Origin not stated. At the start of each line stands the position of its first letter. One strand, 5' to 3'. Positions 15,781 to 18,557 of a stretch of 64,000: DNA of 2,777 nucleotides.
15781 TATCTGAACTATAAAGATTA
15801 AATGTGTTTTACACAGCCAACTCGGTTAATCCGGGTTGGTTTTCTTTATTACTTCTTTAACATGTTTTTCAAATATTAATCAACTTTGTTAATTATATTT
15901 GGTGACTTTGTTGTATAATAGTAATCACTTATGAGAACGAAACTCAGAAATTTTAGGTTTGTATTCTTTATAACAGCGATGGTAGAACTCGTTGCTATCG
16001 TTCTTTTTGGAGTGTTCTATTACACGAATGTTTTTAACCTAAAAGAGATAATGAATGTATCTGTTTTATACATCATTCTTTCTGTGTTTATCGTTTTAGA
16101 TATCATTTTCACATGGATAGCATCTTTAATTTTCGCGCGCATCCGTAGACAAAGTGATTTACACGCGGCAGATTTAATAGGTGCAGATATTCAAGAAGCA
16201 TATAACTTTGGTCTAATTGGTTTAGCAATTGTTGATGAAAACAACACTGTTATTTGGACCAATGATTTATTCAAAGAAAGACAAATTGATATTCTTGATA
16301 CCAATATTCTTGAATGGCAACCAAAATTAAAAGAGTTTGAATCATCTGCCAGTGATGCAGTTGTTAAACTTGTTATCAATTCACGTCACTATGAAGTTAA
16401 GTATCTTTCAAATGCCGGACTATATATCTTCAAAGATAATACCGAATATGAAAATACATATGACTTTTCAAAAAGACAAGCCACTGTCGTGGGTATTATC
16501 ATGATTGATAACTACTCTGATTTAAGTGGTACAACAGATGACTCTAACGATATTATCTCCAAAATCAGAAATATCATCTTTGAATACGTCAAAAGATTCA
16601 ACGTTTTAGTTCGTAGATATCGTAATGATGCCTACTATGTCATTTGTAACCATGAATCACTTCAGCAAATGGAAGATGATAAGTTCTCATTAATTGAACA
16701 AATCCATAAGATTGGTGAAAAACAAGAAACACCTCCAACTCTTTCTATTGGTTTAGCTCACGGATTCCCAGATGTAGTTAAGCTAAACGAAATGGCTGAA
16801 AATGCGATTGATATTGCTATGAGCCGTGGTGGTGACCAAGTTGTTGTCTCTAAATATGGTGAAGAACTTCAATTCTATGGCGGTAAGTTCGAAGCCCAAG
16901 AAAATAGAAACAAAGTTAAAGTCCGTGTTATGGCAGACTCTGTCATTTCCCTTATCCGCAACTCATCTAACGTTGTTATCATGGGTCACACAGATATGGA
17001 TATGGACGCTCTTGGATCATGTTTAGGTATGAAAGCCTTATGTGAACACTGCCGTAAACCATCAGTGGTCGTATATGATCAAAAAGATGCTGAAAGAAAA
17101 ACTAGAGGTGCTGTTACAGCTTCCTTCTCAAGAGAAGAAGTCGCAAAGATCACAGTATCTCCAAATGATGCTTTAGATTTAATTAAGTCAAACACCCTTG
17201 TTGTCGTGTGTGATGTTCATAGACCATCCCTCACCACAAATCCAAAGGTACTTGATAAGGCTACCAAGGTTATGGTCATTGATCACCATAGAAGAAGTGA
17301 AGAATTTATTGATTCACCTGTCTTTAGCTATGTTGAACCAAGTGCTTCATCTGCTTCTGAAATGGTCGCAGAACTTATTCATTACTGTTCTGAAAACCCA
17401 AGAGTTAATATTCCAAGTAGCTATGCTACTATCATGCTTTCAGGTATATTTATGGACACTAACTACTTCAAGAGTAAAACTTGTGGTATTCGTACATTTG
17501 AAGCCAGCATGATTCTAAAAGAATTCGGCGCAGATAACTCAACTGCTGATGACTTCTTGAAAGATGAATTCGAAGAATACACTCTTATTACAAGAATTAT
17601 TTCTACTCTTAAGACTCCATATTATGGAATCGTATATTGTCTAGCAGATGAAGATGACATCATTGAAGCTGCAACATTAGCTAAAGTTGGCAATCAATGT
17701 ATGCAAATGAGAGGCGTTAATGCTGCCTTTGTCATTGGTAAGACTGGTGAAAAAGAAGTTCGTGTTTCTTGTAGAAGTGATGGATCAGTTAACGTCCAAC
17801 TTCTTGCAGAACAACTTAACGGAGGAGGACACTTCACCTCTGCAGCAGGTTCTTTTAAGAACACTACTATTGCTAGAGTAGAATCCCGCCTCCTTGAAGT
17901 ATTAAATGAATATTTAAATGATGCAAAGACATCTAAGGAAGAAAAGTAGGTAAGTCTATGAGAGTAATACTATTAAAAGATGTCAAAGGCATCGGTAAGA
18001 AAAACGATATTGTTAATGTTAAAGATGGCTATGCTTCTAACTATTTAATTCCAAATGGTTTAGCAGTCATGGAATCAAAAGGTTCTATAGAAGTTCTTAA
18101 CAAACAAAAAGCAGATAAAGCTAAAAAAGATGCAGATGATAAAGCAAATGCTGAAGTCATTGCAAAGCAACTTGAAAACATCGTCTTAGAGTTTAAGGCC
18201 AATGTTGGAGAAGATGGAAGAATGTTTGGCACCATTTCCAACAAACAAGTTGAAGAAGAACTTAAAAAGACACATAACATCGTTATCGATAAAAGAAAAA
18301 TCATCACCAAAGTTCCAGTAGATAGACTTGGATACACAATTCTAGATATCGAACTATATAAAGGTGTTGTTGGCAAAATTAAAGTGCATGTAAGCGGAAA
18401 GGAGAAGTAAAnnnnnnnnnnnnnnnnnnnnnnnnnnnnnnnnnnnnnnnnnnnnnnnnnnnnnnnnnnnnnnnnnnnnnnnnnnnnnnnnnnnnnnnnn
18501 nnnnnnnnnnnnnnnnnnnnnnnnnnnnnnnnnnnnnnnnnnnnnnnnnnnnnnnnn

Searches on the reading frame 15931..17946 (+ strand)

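Call 34: search_protein_families(library=pfam, proteins=[window:15931-17946:+], max_evalue=0.00001)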
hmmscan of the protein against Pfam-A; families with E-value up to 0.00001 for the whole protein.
window:15931-17946:+ (672 aa): 3 families
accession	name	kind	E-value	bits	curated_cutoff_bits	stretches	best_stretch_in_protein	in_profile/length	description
PF24898.2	GGDEF_GdpP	-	2.3e-29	102.7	30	1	190-311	1-123/126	Cyclic-di-AMP phosphodiesterase GdpP-like, GGDEF domain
PF01368.27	DHH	-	1.8e-25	90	28.1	1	347-506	1-125/125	DHH family, N-terminal domain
PF02272.25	DHHA1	-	2.9e-14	53.8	25.9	1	571-663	9-101/102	DHHA1 domain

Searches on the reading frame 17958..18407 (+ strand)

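Call 70: search_protein_families(library=pfam, proteins=[window:17958-18407:+], max_evalue=0.00001)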
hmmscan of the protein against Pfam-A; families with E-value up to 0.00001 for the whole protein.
window:17958-18407:+ (150 aa): 2 families
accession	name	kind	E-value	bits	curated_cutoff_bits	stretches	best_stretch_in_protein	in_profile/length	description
PF01281.25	Ribosomal_L9_N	-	2.4e-21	75.5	20.7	1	1-45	1-45/47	Ribosomal protein L9, N-terminal domain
PF03948.19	Ribosomal_L9_C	-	7.5e-21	74.8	23.2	1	64-146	2-85/86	Ribosomal protein L9, C-terminal domain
